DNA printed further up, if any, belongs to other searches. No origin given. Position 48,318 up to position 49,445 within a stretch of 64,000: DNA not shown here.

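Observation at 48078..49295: Low-GC two-gene cassette: motif-complete EEP nuclease/phosphatase plus a 124-aa orphan partner, wedged upstream of rsmA-mgtE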

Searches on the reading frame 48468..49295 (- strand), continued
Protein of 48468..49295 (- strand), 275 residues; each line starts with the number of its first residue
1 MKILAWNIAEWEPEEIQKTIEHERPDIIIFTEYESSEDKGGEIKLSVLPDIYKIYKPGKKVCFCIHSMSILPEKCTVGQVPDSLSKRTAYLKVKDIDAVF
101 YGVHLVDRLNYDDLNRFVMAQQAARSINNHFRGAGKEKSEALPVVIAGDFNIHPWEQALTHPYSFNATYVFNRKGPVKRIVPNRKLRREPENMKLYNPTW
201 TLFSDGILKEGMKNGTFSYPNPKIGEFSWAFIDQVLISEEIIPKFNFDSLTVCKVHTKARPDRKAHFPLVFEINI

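Call 37: search_protein_families(library=pfam, proteins=[P0155, P0020, P0198, P0003, L083:8830-9261:+], max_evalue=0.1)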
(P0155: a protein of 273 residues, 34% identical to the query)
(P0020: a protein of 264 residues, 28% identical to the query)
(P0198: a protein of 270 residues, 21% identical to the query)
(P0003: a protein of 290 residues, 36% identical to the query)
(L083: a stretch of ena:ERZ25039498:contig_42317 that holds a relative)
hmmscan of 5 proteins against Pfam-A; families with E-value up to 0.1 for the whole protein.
P0155 (273 aa): 2 families
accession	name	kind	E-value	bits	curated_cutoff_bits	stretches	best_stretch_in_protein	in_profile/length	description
PF03372.29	Exo_endo_phos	-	3.9e-05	23.9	24.5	1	8-164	2-171/225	Endonuclease/Exonuclease/phosphatase family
PF19580.5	Exo_endo_phos_3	-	0.0015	18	27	1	106-240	150-263/311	Endonuclease/Exonuclease/phosphatase family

P0020 (264 aa): 2 families
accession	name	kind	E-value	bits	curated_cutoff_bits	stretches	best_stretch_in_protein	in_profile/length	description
PF19580.5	Exo_endo_phos_3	-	3.5e-06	26.7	27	1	124-262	179-309/311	Endonuclease/Exonuclease/phosphatase family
PF03372.29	Exo_endo_phos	-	0.00094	19.4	24.5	1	5-148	2-163/225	Endonuclease/Exonuclease/phosphatase family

P0198 (270 aa): 3 families
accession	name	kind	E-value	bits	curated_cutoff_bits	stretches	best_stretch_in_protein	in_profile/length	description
PF03372.29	Exo_endo_phos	-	1.5e-06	28.6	24.5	1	8-164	2-173/225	Endonuclease/Exonuclease/phosphatase family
PF19580.5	Exo_endo_phos_3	-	5e-06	26.2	27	1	123-229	171-255/311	Endonuclease/Exonuclease/phosphatase family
PF14529.12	Exo_endo_phos_2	-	0.012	16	27.4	1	109-147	6-41/117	Endonuclease-reverse transcriptase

P0003 (290 aa): 2 families
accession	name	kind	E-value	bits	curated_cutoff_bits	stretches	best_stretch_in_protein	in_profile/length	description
PF03372.29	Exo_endo_phos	-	8e-05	22.9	24.5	1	4-256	1-209/225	Endonuclease/Exonuclease/phosphatase family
PF14529.12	Exo_endo_phos_2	-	0.084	13.2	27.4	0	151-176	26-50/117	Endonuclease-reverse transcriptase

L083:8830-9261:+ (143 aa): 1 family
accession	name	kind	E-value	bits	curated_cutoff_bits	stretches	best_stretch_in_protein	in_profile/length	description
PF12671.13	Amidase_6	-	0.036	14.6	23.2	1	22-88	89-157/163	Putative amidase domain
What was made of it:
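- On EEP superfamily (Pfam PF03372 Exo_endo_phos): Relatives score 19-29 bits (call 37).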

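Call 42: find_encoding_contigs(protein=P0198, flank=10000, max_places=1)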
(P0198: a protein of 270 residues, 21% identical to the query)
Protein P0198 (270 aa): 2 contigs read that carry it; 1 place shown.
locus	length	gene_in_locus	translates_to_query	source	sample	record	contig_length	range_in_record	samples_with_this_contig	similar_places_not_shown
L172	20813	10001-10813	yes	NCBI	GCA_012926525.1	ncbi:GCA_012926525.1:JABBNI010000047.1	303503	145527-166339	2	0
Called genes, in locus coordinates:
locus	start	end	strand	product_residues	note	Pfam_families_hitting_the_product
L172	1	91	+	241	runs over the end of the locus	PF02463:SMC_N, PF13175:AAA_15, PF00005:ABC_tran, PF13304:AAA_21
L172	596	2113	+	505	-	PF01656:CbiA, PF13500:AAA_26, PF07685:GATase_3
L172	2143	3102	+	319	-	PF03186:CobD_Cbib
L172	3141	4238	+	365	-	PF00155:Aminotran_1_2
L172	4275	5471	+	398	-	PF05201:GlutR_N, PF01488:Shikimate_DH, PF00745:GlutR_dimer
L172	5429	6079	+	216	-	PF13241:NAD_binding_7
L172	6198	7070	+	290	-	PF01379:Porphobil_deam, PF03900:Porphobil_deamC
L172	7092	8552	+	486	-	PF00590:TP_methylase, PF02602:HEM4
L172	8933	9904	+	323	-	PF00490:ALAD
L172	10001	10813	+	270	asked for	PF03372:Exo_endo_phos (weak), PF19580:Exo_endo_phos_3 (faint)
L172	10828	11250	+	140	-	-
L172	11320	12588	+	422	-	PF00202:Aminotran_3, PF00155:Aminotran_1_2 (faint)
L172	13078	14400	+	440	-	PF01656:CbiA, PF13500:AAA_26, PF07685:GATase_3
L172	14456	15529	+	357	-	PF02277:DBI_PRT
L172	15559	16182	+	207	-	PF02570:CbiC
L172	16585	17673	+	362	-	PF01888:CbiD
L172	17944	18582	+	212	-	PF00590:TP_methylase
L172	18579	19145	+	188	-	PF06325:PrmA (weak), PF01135:PCMT, PF02475:TRM5-TYW2_MTfase, PF00398:RrnaAD, PF05175:MTS, PF01189:Methyltr_RsmB-F, PF13847:Methyltransf_31, PF13649:Methyltransf_25, +8 more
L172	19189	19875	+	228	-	PF00590:TP_methylase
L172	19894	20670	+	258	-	PF00590:TP_methylase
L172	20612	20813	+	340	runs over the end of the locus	PF11760:CbiG_N, PF11761:CbiG_mid, PF01890:CbiG_C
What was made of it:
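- Inserted between hemB and hemL in Clostridium sp. P21 (call 42).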

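Call 43: find_encoding_contigs(protein=P0243, flank=10000, max_places=1)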
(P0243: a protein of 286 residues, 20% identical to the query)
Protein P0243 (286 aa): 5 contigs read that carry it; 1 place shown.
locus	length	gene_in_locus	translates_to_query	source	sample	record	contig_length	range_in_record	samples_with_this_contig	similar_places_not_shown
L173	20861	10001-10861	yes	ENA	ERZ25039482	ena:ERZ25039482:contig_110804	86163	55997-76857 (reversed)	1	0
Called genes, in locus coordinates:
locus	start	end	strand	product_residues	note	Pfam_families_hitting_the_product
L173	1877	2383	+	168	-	PF13517:FG-GAP_3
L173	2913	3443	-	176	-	-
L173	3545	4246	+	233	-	-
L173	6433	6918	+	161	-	PF02867:Ribonuc_red_lgC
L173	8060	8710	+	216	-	PF12637:TSCPD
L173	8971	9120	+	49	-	-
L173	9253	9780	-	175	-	PF01797:Y1_Tnp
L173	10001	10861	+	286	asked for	PF03372:Exo_endo_phos (weak)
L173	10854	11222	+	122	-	-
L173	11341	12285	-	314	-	PF01436:NHL (faint), PF08450:SGL (faint), PF20067:SSL_N (faint), PF06739:SBBP (faint), PF24684:Vgb_lyase, PF22807:TrAA12 (faint)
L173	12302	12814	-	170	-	PF04608:PgpA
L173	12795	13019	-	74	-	PF03884:YacG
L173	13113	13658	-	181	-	PF18693:TRAM_2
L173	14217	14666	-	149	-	PF00919:UPF0004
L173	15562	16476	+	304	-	PF00108:Thiolase_N (weak), PF08545:ACP_syn_III, PF08541:ACP_syn_III_C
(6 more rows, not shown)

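Call 44: find_encoding_contigs(protein=P0252, flank=10000, max_places=1)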
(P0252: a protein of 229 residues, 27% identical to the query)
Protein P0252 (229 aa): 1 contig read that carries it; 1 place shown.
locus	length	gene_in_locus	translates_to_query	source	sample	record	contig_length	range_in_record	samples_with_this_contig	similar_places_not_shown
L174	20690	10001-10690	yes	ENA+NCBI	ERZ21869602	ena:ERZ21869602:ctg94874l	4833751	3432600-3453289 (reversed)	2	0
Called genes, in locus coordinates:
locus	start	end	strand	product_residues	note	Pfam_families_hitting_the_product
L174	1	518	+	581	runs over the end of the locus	PF01637:ATPase_2 (weak)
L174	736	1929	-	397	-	PF13638:PIN_4, PF02562:PhoH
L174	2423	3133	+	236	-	PF00072:Response_reg, PF00486:Trans_reg_C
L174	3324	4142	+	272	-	PF12849:PBP_like_2, PF01547:SBP_bac_1 (weak), PF13531:SBP_bac_11 (weak), PF12727:PBP_like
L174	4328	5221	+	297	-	PF00528:BPD_transp_1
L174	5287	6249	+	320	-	PF00528:BPD_transp_1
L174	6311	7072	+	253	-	PF00005:ABC_tran, PF13175:AAA_15 (weak), PF13304:AAA_21 (faint), PF02463:SMC_N (weak)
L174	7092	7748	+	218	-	PF01895:PhoU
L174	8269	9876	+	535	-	PF05681:Fumerase, PF05683:Fumerase_C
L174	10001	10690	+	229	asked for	-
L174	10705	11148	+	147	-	-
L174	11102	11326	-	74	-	-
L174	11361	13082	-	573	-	PF02463:SMC_N, PF13175:AAA_15 (weak), PF13476:AAA_23, PF01442:Apolipoprotein (weak)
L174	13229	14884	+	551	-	PF00282:Pyridoxal_deC, PF01212:Beta_elim_lyase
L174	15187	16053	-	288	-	PF14236:DruA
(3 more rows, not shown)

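Call 45: find_encoding_contigs(protein=P0156, flank=10000, max_places=1)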
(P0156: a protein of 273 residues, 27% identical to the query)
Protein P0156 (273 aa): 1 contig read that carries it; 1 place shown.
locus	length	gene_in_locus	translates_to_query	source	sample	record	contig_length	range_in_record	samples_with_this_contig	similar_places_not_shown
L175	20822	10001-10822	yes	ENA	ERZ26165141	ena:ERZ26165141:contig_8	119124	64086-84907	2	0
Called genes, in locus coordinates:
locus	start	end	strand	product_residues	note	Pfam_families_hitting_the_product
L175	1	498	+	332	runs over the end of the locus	PF00206:Lyase_1, PF10415:FumaraseC_C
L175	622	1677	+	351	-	PF07676:PD40 (weak)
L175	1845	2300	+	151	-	-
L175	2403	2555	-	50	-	-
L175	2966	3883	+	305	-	PF21850:DUF6909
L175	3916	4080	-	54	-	-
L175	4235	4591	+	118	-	PF21850:DUF6909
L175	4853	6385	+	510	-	PF01266:DAO, PF06039:Mqo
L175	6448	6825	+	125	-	PF18498:DUF5618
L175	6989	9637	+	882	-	PF04185:Phosphoesterase (weak)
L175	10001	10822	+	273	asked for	PF03372:Exo_endo_phos (weak)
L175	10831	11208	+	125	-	-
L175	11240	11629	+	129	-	PF13384:HTH_23 (faint), PF01527:HTH_Tnp_1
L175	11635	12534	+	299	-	PF13276:HTH_21, PF00665:rve, PF13683:rve_3, PF13333:rve_2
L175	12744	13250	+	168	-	PF04185:Phosphoesterase (faint)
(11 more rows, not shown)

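Call 46: predict_structure(alignment_id=A3)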
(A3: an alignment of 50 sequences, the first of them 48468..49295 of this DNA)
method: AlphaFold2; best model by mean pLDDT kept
length: 275 residues; sequences in the alignment: 50
mean_pLDDT: 76.8   pTM: 0.81
mean pLDDT of the five models: 76.8, 76.4, 76.0, 73.7, 72.6
residues with pLDDT >= 90: 88; 70-90: 88; 50-70: 78; < 50: 21
segments of 3 or more residues with pLDDT < 50: 39-43, 185-188, 206-208, 212-216
pLDDT, mean of each block of 10 residues (from residue 1): 90 87 92 64 59 74 56 79 73 86 89 92 91 66 91 91 91 60 52 88 62 50 61 89 93 67 76 93
secondary structure, 60 per line:
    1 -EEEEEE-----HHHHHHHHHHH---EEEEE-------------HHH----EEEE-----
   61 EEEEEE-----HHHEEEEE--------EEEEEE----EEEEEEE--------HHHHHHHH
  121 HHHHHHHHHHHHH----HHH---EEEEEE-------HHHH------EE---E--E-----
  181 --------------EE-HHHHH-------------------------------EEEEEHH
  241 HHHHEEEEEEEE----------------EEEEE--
elements in order: E2-7 H13-23 E27-31 E52-55 E61-66 E75-79 E88-93 E98-104 H113-133 E144-149 H157-160 H198-202 E234-238 H239-244 E245-252 E269-273
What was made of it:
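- On EEP superfamily (Pfam PF03372 Exo_endo_phos): AF2 with a 50-sequence MSA gives pTM 0.81 and pLDDT 76.8 (call 46).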

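Call 52: fold_search(model_id=the predicted structure, library=pdb)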
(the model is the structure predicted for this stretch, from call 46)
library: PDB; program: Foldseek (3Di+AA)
matches with E <= 10: 935; with E <= 0.001: 230
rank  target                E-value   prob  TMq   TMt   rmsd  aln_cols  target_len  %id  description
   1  5j3p_A                1.4e-10  1.00  0.57  0.62   6.1       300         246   15  Crystal structure of the catalytic domain of human tyrosyl DNA phosphodiesterase 2 (released 2016-05-04)
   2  4gyz_I                4.3e-10  1.00  0.60  0.66   5.6       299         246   13  Mus Musculus Tdp2 Bound to dAMP and Mg2+ (released 2012-10-31)
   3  6bt2_A                4.8e-10  1.00  0.53  0.54   6.5       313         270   15  Structure of the human Nocturnin catalytic domain with bound sulfate anion (released 2018-05-16)
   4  4gz1_B                5.8e-10  1.00  0.60  0.66   5.4       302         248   12  Mus Musculus Tdp2 reaction product (5'-phosphorylated DNA)-Mg2+ complex at 1.5 Angstroms resolution (released 2012-10-31)
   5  5inm_B                9.4e-10  1.00  0.58  0.66   5.5       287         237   11  Mouse Tdp2 protein, apo state with variable DNA-binding grasp conformations (released 2016-04-27)
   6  4gyz_D                1.1e-09  1.00  0.60  0.68   5.5       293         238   13  Mus Musculus Tdp2 Bound to dAMP and Mg2+ (released 2012-10-31)
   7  4gyz_H                1.1e-09  1.00  0.61  0.67   5.2       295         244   12  Mus Musculus Tdp2 Bound to dAMP and Mg2+ (released 2012-10-31)
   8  4gyz_A                1.1e-09  1.00  0.59  0.65   5.5       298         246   12  Mus Musculus Tdp2 Bound to dAMP and Mg2+ (released 2012-10-31)
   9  5ino_B                1.1e-09  1.00  0.57  0.62   6.2       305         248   14  Human Tdp2 reaction product (5'-phosphorylated DNA)-Mg2+ complex (released 2016-04-27)
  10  5ino_A                1.2e-09  1.00  0.58  0.62   6.1       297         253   13  Human Tdp2 reaction product (5'-phosphorylated DNA)-Mg2+ complex (released 2016-04-27)
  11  5inn_C                1.4e-09  1.00  0.60  0.70   4.6       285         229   12  Mouse Tdp2 D358N protein, apo state with increased disorder amongst variable DNA-binding grasp conformations (released 2016-04-27)
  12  5inm_C                1.4e-09  1.00  0.60  0.70   5.2       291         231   12  Mouse Tdp2 protein, apo state with variable DNA-binding grasp conformations (released 2016-04-27)
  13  5inn_D                1.4e-09  1.00  0.59  0.65   5.7       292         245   12  Mouse Tdp2 D358N protein, apo state with increased disorder amongst variable DNA-binding grasp conformations (released 2016-04-27)
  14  4gyz_G                1.5e-09  1.00  0.58  0.65   5.8       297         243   12  Mus Musculus Tdp2 Bound to dAMP and Mg2+ (released 2012-10-31)
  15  6bot_B                1.7e-09  1.00  0.58  0.59   7.9       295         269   18  Human APE1 substrate complex with an C/C mismatch adjacent the THF (released 2018-08-15)
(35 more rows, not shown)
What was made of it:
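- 48468..49295 (-): EEP-fold (endonuclease/exonuclease/phosphatase) gene, 275 aa; predicted Mg2+-dependent phosphodiesterase/nuclease. The ATG at 49295 is the correct start; the NCBI call of 208 aa starting at M68 would remove catalytic N7 and E32. AF2 model has pTM 0.81; Foldseek top hits are Tdp2, nocturnin, APE1 and ExoIII at E~1e-10 (calls 46, 52).
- On EEP superfamily (Pfam PF03372 Exo_endo_phos): There are 230 PDB matches at E<=1e-3; the 50 listed are all EEP enzymes (Tdp2, nocturnin, APE1, ExoIII, B. subtilis ExoA) (call 52).
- Closest known: Housekeeping EEP nucleases: exonuclease III/Xth, APE1, Tdp2. Same: The four-layer alpha/beta EEP fold (Foldseek E~1e-10, TM 0.55-0.6) and the metal-binding and catalytic residues (calls 46, 52).
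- AF2 pTM 0.81, with Foldseek hits to Tdp2, APE1, ExoIII and nocturnin (calls 46, 52). The best structural matches include Tdp2 and AP endonucleases, which are end- or lesion-processing enzymes (call 52).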

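Call 55: search_dna_similar(query=P0155, collection=phages, mode=protein, max_evalue=0.001, max_rows=15)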
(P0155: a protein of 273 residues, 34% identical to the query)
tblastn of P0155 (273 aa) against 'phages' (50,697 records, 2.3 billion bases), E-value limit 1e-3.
Records with a match: 4; places in all: 4; records where one place covers at least 80% of the query: 2.
Best place of each record, by identity: <60% 4.
By first word of the organism name: Acinetobacter 3; Bacteriophage 1.
By host as written in the record: - 3; Acinetobacter baumannii 1.
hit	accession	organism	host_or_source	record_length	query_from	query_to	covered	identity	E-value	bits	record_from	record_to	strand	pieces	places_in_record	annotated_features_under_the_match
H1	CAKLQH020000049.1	Acinetobacter phage MD-2021a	not known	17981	9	271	96%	23.4%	9e-8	59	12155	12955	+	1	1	exodeoxyribonuclease III (xth)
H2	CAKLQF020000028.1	Acinetobacter phage MD-2021a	not known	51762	9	271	96%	23.4%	9e-8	59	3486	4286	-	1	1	exodeoxyribonuclease III (xth)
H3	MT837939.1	Bacteriophage sp.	human fecal samples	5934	98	230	49%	27.1%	2e-5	52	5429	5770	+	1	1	record has no annotation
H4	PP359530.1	Acinetobacter phage vB_AbaSI_1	Acinetobacter baumannii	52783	140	271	48%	25.4%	2e-4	49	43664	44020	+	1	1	endonuclease/exonuclease/phosphatase family protein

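Call 56: search_dna_similar(query=P0155, collection=plasmids, mode=protein, max_evalue=0.001, max_rows=15)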
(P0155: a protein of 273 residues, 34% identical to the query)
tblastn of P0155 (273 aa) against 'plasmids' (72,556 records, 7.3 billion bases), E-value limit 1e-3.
Records with a match: 26; places in all: 26; records where one place covers at least 80% of the query: 23.
Best place of each record, by identity: <60% 26.
By first word of the organism name: Klebsiella 17; Acinetobacter 3; Bacillus 2; Proteus 2; Clostridium 1; Escherichia 1.
By predicted mobility (MOB-suite, as given by PLSDB): non-mobilizable 22; mobilizable 3; conjugative 1.
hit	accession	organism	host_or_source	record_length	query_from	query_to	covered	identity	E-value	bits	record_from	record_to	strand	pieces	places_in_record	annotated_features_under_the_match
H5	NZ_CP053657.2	Bacillus cereus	culture,soil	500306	4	271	98%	36.7%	3e-49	181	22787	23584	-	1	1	hypothetical protein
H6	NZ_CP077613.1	Clostridium estertheticum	single colony,bovine feces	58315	3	272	99%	33.5%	6e-34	137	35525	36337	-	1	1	hypothetical protein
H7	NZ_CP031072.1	Bacillus mycoides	cell culture,soil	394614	7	271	97%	29.3%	1e-30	127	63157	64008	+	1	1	hypothetical protein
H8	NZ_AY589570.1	Escherichia coli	-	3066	4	268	97%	24.6%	5e-6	55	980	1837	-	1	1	hypothetical protein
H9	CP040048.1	Acinetobacter baumannii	Homo sapiens,blood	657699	9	271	96%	23.4%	2e-7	59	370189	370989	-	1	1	endonuclease/exonuclease/phosphatase family protein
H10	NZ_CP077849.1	Acinetobacter baumannii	Homo sapiens,Rectal swab_P28_BU14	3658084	9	271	96%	23.4%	2e-7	59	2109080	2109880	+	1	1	none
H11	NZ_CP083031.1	Klebsiella pneumoniae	Homo sapiens,blood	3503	4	268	97%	22.4%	1e-4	50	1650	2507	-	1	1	endonuclease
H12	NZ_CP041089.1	Klebsiella pneumoniae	-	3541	4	268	97%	22.4%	1e-4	50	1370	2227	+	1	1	endonuclease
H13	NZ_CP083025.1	Klebsiella pneumoniae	Homo sapiens,urine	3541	4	268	97%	22.4%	1e-4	50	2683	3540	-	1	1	none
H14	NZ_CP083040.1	Klebsiella pneumoniae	Homo sapiens,Tracheobronchial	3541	4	268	97%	22.4%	1e-4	50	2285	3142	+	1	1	endonuclease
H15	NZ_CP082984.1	Klebsiella pneumoniae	Homo sapiens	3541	4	268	97%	22.4%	1e-4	50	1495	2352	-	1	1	endonuclease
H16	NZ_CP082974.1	Klebsiella pneumoniae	Homo sapiens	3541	4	268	97%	22.4%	1e-4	50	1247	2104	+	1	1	endonuclease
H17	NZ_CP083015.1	Klebsiella pneumoniae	Homo sapiens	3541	4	268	97%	22.4%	1e-4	50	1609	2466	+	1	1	endonuclease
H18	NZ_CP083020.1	Klebsiella pneumoniae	Homo sapiens,urine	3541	4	268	97%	22.4%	1e-4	50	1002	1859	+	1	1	endonuclease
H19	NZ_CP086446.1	Klebsiella pneumoniae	Homo sapiens,stool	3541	4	268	97%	22.4%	1e-4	50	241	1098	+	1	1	endonuclease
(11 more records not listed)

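Call 57: search_dna_similar(query=window:48468-49295:-, collection=plasmids, mode=protein, max_evalue=0.001, max_rows=15)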
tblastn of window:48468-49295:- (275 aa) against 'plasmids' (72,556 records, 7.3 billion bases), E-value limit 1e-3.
Records with a match: 3; places in all: 3; records where one place covers at least 80% of the query: 0.
Best place of each record, by identity: <60% 3.
By first word of the organism name: Bacillus 2; Clostridium 1.
By predicted mobility (MOB-suite, as given by PLSDB): non-mobilizable 2; conjugative 1.
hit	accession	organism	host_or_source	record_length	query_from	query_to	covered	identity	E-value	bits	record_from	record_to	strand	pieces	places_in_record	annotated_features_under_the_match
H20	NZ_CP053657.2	Bacillus cereus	culture,soil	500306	73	273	73%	23.4%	1e-6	57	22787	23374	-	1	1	hypothetical protein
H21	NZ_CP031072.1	Bacillus mycoides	cell culture,soil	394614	103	275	63%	26.6%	2e-7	59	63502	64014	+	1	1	hypothetical protein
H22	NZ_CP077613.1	Clostridium estertheticum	single colony,bovine feces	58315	99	274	64%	22.9%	3e-4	49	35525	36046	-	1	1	hypothetical protein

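Call 58: get_annotated_region(hit=H8, flank=3000)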
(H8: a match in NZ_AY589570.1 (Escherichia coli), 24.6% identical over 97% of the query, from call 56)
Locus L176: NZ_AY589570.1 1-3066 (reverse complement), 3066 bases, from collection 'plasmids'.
description: Escherichia coli strain 904J plasmid pEC904, complete sequence
organism: Escherichia coli (NCBI taxid 562)
taxonomy: Bacteria; Pseudomonadota; Gammaproteobacteria; Enterobacterales; Enterobacteriaceae; Escherichia; Escherichia coli
host: -; source: -; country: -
typing (MOB-suite, as given by PLSDB): non-mobilizable; replicon rep_cluster_2335
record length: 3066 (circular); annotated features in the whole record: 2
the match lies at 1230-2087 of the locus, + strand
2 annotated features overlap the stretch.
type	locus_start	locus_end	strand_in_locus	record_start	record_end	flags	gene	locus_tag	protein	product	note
CDS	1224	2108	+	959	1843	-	-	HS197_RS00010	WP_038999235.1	hypothetical protein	-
CDS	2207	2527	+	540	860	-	-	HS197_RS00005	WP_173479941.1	hypothetical protein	-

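Call 59: get_annotated_region(hit=H12, flank=3000)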
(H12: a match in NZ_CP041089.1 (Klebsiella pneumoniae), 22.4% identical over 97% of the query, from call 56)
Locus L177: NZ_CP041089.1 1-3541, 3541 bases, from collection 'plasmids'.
description: Klebsiella pneumoniae strain Kp202 plasmid pKp202_7, complete sequence
organism: Klebsiella pneumoniae (NCBI taxid 573)
taxonomy: Bacteria; Pseudomonadota; Gammaproteobacteria; Enterobacterales; Enterobacteriaceae; Klebsiella; Klebsiella pneumoniae
host: -; source: -; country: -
typing (MOB-suite, as given by PLSDB): non-mobilizable; replicon ColRNAI_rep_cluster_1987
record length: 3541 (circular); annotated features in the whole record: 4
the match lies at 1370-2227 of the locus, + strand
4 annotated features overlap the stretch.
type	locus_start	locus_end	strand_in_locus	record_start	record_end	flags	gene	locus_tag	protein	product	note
CDS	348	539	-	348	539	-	-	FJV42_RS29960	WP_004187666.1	Rop family plasmid primer RNA-binding protein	-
CDS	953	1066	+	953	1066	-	-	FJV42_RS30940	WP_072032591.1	replication initiation protein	-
CDS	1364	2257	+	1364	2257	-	-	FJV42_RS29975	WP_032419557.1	endonuclease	-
CDS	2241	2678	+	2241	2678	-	-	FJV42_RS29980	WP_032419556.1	hypothetical protein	-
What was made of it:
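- Sole cargo of 3.5-kb Klebsiella ColRNAI plasmids and of the 3.1-kb E. coli plasmid pEC904 (calls 56, 58, 59). The effector-then-immunity gene order and small ColE1-type plasmid carriage resemble colicin operons (call 59).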

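Call 60: get_annotated_region(hit=H5, flank=6000)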
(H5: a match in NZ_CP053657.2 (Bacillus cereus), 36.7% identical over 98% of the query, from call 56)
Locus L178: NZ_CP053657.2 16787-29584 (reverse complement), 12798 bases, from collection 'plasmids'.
description: Bacillus cereus strain CTMA_1571 plasmid p.1, complete sequence
organism: Bacillus cereus (NCBI taxid 1396)
taxonomy: Bacteria; Bacillota; Bacilli; Bacillales; Bacillaceae; Bacillus; Bacillus cereus
host: -; source: culture,soil; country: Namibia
typing (MOB-suite, as given by PLSDB): non-mobilizable; replicon rep_cluster_125,rep_cluster_1698; mating-pair formation MPF_T
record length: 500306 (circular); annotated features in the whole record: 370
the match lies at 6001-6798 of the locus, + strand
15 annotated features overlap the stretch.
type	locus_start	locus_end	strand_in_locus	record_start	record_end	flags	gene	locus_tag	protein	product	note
CDS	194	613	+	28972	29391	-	-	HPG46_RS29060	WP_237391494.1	RelA/SpoT domain-containing protein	-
CDS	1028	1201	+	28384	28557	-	-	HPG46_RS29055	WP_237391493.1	hypothetical protein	-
CDS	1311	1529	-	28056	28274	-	-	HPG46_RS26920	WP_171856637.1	hypothetical protein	-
CDS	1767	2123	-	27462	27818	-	-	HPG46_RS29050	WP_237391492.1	hypothetical protein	-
CDS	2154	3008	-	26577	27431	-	-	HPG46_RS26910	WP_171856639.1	hypothetical protein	-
CDS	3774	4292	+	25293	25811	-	-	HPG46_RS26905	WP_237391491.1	hypothetical protein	-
CDS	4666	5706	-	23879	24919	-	-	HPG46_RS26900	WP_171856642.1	DUF4365 domain-containing protein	-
CDS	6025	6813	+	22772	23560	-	-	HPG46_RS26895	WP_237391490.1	hypothetical protein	-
CDS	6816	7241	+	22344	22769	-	-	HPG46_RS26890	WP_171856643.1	hypothetical protein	-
CDS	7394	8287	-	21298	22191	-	-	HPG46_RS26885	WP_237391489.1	site-specific integrase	GO:0015074 - DNA integration [Evidence IEA]; GO:0006310 - DNA recombination [Evidence IEA]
CDS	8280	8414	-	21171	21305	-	-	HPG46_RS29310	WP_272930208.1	hypothetical protein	-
CDS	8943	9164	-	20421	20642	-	-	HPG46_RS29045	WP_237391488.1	hypothetical protein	-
CDS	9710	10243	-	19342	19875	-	-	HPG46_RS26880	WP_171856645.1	hypothetical protein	-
CDS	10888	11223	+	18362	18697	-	-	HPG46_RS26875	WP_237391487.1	recombinase family protein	-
CDS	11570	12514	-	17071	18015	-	-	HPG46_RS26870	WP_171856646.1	hypothetical protein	-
